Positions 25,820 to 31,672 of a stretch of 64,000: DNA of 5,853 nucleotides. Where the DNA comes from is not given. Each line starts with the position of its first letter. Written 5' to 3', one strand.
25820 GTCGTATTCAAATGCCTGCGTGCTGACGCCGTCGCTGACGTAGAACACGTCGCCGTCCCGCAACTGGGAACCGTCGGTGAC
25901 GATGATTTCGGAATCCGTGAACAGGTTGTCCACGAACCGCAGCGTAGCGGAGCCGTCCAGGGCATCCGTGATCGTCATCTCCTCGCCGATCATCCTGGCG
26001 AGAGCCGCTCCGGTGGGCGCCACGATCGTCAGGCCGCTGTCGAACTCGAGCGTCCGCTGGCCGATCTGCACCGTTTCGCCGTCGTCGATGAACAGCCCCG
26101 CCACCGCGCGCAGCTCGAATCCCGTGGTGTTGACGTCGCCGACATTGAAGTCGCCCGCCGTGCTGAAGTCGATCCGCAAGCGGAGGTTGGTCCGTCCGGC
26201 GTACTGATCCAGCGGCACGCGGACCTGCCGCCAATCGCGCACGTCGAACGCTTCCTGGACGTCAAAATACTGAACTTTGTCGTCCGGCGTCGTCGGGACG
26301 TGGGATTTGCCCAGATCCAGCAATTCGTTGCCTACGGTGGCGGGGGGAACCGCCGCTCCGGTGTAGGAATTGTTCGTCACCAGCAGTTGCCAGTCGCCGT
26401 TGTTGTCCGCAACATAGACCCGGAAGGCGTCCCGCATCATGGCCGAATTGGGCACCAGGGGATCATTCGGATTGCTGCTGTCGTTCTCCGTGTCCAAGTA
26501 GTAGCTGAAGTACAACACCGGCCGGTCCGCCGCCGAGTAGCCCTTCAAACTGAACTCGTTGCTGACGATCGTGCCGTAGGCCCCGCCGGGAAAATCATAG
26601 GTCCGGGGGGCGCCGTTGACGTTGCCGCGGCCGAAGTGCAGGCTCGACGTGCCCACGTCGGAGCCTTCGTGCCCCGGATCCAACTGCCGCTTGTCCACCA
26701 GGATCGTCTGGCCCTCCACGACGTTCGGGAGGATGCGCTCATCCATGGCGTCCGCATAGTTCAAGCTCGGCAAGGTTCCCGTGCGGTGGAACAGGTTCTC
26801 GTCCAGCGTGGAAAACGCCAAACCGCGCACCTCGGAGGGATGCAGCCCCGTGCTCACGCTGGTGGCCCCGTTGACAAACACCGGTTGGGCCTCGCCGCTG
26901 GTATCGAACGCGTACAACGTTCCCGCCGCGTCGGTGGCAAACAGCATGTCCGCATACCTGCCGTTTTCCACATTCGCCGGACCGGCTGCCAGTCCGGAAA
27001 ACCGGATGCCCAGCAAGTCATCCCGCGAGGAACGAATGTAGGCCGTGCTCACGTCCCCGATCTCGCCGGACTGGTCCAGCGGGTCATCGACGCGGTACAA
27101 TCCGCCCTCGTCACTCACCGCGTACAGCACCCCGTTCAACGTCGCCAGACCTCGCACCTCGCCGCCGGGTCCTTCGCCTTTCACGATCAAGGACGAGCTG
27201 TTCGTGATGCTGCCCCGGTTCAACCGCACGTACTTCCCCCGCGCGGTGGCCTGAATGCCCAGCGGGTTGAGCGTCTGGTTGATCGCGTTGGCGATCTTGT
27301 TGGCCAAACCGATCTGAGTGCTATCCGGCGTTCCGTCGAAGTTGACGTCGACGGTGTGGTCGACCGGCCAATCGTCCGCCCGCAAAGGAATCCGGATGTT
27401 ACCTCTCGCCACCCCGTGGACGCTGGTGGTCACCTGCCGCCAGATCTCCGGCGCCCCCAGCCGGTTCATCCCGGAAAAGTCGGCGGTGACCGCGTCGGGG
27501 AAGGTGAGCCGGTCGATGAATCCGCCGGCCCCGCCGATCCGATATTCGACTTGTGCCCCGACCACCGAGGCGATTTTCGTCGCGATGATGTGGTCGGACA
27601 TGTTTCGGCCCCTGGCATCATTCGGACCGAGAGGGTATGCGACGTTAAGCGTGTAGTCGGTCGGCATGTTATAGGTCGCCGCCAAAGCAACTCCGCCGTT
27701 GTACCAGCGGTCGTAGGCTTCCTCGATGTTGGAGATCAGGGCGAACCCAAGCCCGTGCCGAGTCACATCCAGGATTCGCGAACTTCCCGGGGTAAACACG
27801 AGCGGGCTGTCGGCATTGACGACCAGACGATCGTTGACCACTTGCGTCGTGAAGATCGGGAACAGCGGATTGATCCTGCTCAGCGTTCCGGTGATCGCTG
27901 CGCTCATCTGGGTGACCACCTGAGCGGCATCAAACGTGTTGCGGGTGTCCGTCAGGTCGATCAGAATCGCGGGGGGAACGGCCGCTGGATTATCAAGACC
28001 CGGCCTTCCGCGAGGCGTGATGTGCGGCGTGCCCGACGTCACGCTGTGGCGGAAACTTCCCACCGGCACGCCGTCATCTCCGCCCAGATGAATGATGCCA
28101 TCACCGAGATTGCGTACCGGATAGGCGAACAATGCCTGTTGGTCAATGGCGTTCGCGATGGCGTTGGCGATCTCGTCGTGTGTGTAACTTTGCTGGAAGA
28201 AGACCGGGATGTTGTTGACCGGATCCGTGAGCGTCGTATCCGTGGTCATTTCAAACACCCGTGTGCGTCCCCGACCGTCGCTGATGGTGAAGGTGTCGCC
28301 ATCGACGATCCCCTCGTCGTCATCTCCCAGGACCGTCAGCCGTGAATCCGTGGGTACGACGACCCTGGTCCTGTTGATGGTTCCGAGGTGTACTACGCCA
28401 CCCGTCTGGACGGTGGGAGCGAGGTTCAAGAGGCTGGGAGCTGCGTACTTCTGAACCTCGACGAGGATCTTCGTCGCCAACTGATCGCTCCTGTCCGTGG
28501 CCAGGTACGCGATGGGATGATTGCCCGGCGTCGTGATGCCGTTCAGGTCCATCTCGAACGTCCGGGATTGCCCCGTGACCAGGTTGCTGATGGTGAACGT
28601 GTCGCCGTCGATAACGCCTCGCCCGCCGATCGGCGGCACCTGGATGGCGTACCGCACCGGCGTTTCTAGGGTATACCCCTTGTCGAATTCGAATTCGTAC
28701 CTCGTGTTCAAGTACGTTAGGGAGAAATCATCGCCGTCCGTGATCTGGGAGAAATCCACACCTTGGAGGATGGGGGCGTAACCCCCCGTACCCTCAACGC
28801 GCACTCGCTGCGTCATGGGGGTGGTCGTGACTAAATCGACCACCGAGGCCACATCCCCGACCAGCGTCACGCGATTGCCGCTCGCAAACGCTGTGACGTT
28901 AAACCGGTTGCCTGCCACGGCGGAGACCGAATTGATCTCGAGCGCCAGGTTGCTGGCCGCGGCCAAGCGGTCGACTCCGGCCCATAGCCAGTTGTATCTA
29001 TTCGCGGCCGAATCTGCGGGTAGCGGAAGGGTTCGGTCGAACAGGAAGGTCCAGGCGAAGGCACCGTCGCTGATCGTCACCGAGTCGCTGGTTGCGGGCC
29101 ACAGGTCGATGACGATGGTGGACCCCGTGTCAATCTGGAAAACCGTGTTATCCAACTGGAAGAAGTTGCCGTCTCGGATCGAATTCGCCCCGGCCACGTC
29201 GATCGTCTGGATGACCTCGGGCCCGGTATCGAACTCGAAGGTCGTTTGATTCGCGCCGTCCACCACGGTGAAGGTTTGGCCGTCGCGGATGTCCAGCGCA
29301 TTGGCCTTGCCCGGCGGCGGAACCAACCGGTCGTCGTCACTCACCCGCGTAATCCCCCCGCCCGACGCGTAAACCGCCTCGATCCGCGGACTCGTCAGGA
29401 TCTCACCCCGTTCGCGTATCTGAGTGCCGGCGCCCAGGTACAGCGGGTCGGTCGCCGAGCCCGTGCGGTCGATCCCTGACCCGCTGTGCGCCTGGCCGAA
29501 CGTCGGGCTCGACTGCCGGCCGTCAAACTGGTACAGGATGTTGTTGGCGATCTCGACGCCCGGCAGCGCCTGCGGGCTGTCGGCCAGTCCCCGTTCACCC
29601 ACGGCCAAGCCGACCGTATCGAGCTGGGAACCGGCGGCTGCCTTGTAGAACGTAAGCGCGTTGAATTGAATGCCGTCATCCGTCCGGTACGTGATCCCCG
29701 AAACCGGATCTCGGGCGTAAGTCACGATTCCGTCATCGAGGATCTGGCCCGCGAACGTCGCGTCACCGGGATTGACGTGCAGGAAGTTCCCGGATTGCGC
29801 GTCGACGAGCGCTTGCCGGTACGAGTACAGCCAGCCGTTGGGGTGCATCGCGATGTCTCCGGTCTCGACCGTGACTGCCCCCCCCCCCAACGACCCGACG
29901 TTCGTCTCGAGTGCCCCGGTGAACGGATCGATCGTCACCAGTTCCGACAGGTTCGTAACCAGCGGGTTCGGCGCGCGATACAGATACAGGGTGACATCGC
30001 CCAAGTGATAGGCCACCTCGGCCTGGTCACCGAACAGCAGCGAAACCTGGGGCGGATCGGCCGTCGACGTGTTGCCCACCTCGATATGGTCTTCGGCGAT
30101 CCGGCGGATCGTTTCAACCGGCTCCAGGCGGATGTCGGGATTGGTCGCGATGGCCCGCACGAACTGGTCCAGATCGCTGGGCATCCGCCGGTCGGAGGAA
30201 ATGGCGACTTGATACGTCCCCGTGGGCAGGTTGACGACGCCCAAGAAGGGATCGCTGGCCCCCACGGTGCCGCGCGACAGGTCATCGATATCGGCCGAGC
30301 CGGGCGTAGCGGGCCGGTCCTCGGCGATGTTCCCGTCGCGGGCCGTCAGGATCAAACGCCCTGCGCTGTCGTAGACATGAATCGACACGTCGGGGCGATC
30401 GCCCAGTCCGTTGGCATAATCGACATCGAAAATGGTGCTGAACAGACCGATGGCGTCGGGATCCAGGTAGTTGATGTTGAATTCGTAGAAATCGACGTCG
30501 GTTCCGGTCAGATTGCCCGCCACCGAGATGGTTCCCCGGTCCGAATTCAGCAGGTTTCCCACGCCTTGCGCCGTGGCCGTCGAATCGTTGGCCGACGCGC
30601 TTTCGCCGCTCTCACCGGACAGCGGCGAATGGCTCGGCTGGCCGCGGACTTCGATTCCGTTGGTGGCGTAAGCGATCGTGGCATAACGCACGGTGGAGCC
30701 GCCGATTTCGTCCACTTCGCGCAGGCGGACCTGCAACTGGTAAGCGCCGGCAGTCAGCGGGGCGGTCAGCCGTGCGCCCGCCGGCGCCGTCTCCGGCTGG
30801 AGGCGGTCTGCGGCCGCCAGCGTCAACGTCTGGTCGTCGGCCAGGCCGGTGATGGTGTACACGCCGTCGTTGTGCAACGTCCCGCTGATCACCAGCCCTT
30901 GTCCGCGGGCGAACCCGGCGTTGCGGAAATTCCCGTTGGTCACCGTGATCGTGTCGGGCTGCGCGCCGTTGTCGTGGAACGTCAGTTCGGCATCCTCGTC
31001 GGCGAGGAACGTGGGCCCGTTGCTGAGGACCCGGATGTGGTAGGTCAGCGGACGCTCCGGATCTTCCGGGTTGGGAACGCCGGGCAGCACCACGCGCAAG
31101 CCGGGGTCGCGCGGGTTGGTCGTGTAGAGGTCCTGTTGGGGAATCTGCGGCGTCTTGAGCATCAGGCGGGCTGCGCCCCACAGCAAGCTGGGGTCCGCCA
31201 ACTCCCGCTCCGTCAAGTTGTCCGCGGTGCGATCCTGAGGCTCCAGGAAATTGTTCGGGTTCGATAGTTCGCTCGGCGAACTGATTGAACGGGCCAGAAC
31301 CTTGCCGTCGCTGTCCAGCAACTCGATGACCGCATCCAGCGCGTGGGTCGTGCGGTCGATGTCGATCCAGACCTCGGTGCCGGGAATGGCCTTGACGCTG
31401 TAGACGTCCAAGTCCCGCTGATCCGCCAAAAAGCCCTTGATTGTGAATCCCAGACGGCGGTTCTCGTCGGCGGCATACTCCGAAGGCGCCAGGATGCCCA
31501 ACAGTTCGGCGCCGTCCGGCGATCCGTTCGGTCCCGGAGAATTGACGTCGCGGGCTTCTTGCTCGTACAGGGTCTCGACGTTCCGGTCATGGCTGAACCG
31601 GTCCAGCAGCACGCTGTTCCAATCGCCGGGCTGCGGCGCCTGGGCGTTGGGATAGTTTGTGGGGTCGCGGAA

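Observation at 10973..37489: A single 26.5-kb ORF (8,838 aa) built from two similar super-units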

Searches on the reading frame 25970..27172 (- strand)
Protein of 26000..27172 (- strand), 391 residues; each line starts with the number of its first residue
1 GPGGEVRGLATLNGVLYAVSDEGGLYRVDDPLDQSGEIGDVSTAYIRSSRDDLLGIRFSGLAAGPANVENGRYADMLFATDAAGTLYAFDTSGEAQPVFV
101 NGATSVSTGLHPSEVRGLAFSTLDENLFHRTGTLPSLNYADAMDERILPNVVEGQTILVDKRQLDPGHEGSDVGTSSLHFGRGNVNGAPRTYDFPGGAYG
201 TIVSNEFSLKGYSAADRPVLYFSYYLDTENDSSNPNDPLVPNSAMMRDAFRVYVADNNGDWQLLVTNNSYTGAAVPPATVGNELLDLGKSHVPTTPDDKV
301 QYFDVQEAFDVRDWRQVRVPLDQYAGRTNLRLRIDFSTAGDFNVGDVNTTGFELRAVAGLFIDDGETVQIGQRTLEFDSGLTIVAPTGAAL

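Call 30: search_protein_families(library=pfam, proteins=[window:26000-27172:-], max_evalue=5)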
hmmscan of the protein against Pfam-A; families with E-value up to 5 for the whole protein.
window:26000-27172:- (391 aa): 2 families
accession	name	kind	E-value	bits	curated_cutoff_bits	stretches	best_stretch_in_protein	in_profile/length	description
PF14517.12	Tachylectin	-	0.08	13.1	29.8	1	13-110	91-176/230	Tachylectin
PF22449.2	Fim1F_C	-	0.21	12.3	27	1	66-123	42-95/118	Fim1F, C-terminal domain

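Call 75: search_solved_structures(query=A7, max_evalue=1)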
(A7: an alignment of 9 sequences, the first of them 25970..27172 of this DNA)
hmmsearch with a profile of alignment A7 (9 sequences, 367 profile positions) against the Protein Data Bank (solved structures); distinct sequences matched with E-value up to 1: 1.
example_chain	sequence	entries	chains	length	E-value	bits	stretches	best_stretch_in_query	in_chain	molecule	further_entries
3hxj_A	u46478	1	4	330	0.00022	23.8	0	62-90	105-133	Pyrrolo-quinoline quinone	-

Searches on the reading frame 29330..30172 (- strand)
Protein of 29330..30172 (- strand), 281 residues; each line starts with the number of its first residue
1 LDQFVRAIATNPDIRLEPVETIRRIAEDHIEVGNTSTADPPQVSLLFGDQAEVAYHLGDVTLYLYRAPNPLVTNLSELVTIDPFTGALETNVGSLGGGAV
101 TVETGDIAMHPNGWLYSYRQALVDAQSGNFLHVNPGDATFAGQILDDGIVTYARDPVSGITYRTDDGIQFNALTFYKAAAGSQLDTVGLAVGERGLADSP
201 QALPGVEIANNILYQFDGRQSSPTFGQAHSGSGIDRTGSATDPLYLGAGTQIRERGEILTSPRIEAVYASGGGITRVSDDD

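Call 30: search_protein_families(library=pfam, proteins=[window:29330-30172:-], max_evalue=5)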
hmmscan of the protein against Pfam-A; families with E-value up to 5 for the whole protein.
window:29330-30172:- (281 aa): 0 families

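Call 74: search_solved_structures(query=A6, max_evalue=1)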
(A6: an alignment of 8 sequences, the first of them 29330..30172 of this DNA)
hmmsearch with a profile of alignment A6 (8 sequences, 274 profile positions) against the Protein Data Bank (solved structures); distinct sequences matched with E-value up to 1: 2.
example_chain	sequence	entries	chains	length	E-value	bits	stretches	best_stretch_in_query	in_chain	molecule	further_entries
5vh2_A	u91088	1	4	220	0.23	14.3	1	182-271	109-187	Cadherin-23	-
8a9m_A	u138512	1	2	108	0.37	13.6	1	110-147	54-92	Agglutinin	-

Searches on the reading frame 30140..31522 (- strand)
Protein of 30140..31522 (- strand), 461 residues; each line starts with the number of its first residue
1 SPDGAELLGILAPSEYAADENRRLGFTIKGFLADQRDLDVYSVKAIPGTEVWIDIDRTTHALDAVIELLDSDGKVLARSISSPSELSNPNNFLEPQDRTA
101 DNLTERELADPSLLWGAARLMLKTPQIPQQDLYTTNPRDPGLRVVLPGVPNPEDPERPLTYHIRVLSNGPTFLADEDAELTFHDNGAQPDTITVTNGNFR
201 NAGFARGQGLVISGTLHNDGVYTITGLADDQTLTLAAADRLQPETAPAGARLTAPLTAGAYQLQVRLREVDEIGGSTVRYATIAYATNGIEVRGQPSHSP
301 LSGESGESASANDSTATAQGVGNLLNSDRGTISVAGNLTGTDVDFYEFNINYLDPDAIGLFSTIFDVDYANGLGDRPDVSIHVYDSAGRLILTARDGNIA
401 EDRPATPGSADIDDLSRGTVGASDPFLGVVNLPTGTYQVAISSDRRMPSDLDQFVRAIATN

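Call 30: search_protein_families(library=pfam, proteins=[window:30140-31522:-], max_evalue=5)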
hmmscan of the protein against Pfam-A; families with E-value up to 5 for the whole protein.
window:30140-31522:- (461 aa): 2 families
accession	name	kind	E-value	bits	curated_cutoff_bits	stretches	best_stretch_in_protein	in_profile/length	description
PF04151.21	PPC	-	0.00048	21.4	25.9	1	39-83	3-45/70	Bacterial pre-peptidase C-terminal domain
PF18719.7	ArlS_N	-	0.18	12.5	27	1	357-407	43-89/140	ArlS sensor domain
